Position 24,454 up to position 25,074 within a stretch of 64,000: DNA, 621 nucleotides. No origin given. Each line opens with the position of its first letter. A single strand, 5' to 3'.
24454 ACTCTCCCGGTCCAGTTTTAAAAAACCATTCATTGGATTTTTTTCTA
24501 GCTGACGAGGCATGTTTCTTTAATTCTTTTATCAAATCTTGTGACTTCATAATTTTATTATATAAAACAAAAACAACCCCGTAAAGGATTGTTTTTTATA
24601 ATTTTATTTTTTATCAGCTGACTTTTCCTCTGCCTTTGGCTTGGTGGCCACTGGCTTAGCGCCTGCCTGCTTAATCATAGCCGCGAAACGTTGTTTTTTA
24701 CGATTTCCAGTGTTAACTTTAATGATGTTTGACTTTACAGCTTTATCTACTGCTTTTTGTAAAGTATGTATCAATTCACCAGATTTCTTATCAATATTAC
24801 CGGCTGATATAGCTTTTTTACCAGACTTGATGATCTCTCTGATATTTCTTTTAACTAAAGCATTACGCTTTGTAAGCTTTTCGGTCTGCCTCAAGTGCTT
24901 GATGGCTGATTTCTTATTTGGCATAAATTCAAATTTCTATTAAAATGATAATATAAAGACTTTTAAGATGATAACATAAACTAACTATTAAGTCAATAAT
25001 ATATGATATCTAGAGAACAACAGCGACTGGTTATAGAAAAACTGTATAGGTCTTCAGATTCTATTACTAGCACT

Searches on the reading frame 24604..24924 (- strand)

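Call 75: search_protein_families(library=pfam, proteins=[window:24604-24924:-], max_evalue=0.001)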
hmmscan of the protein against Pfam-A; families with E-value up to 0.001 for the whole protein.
window:24604-24924:- (106 aa): 1 family
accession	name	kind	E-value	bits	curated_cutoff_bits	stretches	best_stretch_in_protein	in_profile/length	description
PF01649.23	Ribosomal_S20p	-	1.1e-14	55.3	29.5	1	2-85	1-83/83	Ribosomal protein S20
